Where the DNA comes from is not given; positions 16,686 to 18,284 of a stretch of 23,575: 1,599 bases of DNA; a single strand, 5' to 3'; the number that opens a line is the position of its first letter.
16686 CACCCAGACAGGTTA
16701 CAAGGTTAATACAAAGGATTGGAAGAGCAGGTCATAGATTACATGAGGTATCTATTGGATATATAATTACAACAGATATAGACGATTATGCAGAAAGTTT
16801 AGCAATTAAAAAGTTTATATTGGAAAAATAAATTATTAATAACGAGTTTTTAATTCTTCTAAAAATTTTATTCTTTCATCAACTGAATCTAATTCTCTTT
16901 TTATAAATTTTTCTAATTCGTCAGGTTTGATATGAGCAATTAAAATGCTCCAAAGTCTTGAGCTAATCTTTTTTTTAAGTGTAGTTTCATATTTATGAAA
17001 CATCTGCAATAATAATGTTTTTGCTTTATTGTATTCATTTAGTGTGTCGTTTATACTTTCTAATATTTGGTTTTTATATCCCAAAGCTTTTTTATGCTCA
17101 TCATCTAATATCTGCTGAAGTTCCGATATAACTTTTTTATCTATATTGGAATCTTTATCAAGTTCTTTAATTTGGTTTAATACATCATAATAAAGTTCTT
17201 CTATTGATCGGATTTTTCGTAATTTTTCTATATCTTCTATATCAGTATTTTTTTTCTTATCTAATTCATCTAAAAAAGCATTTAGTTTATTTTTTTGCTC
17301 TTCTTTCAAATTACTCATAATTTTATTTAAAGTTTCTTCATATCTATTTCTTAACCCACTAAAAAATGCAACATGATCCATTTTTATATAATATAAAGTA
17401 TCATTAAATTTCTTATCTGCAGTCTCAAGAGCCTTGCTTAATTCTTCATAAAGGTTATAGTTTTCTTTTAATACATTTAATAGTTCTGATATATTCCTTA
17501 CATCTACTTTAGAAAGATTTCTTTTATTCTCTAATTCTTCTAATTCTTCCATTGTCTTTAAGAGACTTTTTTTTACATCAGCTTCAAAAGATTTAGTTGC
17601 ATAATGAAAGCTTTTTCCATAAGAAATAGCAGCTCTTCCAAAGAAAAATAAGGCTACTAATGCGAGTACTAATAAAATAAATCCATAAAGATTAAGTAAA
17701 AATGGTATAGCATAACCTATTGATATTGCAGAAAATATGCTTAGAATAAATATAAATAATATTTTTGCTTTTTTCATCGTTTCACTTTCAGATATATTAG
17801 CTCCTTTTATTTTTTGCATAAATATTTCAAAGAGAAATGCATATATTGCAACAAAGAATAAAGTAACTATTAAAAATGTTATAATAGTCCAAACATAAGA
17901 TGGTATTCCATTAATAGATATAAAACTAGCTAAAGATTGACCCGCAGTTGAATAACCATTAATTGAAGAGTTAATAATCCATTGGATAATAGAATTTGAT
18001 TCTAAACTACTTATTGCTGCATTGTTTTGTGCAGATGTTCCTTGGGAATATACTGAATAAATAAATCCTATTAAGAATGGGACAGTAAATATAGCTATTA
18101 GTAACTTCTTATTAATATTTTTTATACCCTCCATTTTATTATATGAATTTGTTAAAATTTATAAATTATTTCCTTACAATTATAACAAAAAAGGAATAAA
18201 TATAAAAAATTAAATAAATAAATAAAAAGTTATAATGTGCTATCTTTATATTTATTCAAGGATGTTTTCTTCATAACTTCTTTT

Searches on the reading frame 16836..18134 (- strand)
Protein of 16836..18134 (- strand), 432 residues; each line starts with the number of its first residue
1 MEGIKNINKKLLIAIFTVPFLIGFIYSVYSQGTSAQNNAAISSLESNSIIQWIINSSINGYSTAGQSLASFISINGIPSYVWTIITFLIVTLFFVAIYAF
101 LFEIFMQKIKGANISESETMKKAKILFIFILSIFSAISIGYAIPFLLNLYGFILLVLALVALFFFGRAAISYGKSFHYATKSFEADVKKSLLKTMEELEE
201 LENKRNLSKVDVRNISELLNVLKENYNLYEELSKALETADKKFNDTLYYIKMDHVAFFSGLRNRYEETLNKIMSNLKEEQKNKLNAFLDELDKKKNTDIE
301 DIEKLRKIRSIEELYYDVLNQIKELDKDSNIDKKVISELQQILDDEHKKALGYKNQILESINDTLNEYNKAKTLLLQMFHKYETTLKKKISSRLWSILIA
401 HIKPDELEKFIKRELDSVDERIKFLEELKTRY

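Call 7: search_protein_families(library=pfam, proteins=[window:16836-18134:-], max_evalue=0.01)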
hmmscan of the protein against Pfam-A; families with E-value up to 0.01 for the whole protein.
window:16836-18134:- (432 aa): 0 families

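Call 49: search_protein_families(library=padloc, proteins=[window:16836-18134:-], max_evalue=0.01)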
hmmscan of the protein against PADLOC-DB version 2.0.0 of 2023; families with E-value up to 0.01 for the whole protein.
window:16836-18134:- (432 aa): 1 family
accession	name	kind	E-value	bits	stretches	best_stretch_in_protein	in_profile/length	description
PDLC04800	PDC-S02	-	0.0025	16.2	1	303-380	28-105/129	-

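Call 50: search_protein_families(library=ncbifam, proteins=[window:16836-18134:-], max_evalue=0.001)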
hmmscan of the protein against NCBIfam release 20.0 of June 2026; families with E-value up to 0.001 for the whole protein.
window:16836-18134:- (432 aa): 0 families
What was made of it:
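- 16836..18134 (-): Cassette gene A (432 aa). It has a signal-like N-terminus, TM segments conserved over about 195 aa, and a hypervariable helical C-terminal half. No Pfam, NCBIfam or PADLOC family (calls 7, 49, 50).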

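Call 66: find_related_loci(query=A2, collection=viral_contigs, flank=8000)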
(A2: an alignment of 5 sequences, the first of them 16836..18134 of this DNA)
Query A2 (432 aa) in viral_contigs; peptide patterns used: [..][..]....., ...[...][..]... (x = any residue, [..] = any of these).
600 stretches matched a pattern, but none encodes a relative of the query by tblastn (E <= 1e-3).
